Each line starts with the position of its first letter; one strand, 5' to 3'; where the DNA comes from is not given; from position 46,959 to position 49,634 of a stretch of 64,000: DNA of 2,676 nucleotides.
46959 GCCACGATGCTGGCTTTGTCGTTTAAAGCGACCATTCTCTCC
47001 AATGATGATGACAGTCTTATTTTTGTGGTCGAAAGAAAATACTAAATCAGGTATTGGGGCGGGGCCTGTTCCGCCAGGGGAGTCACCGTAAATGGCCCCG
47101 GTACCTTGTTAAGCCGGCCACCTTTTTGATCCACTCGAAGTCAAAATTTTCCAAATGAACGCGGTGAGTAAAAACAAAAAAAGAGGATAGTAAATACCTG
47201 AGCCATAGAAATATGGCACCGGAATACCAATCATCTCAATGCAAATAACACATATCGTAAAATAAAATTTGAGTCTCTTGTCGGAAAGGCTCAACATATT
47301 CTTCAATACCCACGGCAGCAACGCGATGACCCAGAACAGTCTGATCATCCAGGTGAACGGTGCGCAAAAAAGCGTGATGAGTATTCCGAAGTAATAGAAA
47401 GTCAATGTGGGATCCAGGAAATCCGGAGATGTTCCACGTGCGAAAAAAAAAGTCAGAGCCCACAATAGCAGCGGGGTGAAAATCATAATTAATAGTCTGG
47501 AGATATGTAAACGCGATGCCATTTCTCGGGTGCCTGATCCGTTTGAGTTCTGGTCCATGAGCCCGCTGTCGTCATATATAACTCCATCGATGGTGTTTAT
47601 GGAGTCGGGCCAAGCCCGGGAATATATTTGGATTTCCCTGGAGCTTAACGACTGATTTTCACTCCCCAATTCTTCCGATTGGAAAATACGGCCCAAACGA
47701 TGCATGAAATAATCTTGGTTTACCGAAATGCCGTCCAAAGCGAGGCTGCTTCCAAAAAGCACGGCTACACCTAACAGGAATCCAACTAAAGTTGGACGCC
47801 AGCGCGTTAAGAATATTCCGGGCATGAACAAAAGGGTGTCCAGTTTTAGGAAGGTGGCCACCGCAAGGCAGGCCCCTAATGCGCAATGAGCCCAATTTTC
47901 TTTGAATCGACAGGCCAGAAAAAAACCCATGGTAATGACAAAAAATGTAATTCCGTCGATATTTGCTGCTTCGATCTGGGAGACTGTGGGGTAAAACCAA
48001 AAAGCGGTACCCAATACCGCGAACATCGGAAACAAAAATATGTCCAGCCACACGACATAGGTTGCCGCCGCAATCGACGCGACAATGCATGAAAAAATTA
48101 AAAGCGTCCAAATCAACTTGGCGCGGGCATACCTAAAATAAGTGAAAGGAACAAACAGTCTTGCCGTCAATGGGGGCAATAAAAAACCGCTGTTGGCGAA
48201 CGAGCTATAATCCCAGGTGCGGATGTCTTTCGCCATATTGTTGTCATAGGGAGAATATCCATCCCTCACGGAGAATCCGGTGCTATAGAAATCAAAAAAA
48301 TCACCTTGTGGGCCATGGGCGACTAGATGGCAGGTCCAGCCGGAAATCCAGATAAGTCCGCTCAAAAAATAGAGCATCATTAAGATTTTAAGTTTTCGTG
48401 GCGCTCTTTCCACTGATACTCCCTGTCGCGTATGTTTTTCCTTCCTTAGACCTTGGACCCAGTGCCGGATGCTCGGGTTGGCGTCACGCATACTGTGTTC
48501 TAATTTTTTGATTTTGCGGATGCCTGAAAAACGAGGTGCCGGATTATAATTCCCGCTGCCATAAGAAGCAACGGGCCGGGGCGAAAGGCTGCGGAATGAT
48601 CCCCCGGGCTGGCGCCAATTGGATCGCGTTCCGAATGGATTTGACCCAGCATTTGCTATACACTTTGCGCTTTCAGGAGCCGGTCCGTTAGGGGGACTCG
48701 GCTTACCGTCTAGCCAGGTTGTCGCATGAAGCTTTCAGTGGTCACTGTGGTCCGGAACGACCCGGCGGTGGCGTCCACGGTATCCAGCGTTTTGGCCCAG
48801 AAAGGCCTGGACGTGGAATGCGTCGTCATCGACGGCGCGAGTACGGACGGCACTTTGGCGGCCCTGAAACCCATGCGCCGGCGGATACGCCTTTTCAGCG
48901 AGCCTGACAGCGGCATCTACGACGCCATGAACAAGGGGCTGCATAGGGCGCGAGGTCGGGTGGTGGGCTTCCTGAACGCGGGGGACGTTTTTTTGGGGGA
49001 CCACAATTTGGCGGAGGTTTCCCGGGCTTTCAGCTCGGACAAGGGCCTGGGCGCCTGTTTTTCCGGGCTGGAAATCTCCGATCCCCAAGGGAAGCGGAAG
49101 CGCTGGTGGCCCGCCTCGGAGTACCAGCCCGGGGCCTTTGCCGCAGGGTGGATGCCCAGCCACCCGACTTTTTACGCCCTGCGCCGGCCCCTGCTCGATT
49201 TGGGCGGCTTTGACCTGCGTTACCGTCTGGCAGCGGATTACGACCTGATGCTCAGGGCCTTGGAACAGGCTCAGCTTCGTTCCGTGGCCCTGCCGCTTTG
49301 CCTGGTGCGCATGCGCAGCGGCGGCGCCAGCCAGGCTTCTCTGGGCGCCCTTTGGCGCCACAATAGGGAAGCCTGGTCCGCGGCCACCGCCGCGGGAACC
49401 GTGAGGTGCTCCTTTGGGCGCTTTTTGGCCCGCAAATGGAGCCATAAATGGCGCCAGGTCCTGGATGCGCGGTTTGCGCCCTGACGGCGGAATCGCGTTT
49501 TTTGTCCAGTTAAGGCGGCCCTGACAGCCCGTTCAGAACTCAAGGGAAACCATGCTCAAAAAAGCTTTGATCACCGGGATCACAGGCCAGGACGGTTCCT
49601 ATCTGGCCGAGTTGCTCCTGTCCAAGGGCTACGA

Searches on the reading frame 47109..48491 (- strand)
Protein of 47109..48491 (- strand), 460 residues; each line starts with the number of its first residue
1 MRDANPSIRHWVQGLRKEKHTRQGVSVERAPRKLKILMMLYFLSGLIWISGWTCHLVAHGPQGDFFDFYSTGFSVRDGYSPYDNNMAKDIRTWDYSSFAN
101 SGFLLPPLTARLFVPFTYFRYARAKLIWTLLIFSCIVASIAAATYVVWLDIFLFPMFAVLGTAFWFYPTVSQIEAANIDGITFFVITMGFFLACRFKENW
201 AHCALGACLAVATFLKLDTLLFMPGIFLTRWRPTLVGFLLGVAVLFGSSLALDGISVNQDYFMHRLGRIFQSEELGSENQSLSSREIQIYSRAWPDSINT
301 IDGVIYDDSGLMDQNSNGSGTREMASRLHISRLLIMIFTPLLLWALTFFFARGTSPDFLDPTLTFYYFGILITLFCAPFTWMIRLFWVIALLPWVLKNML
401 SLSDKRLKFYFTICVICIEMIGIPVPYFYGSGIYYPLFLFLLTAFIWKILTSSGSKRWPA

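Call 26: search_protein_families(library=pfam, proteins=[window:47109-48491:-], max_evalue=0.001)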
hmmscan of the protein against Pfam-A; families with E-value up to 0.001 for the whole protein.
window:47109-48491:- (460 aa): 1 family
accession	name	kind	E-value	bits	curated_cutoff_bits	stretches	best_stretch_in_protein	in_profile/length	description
PF09594.16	GT87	-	8.6e-11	42.5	25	1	103-291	1-184/237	Glycosyltransferase family 87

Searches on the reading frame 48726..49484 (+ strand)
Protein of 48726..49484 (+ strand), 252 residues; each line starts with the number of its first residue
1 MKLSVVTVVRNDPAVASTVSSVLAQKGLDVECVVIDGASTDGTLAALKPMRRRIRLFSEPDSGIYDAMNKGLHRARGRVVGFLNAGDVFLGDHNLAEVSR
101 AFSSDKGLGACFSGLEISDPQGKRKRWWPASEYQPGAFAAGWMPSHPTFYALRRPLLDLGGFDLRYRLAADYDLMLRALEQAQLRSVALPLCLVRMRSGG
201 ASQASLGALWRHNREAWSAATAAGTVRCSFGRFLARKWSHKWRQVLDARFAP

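Call 26: search_protein_families(library=pfam, proteins=[window:48726-49484:+], max_evalue=0.001)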
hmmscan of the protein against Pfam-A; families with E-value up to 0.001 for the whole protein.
window:48726-49484:+ (252 aa): 3 families
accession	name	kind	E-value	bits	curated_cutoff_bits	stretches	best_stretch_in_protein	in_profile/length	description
PF00535.33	Glycos_transf_2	-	2.3e-16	60.6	23.3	1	4-126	1-127/168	Glycosyl transferase family 2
PF10111.15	Glyco_tranf_2_2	-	5.8e-05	23.1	27.3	0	26-97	23-101/276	Glycosyltransferase like family 2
PF13641.12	Glyco_tranf_2_3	-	0.0001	22.8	27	1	5-195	6-210/230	Glycosyltransferase like family 2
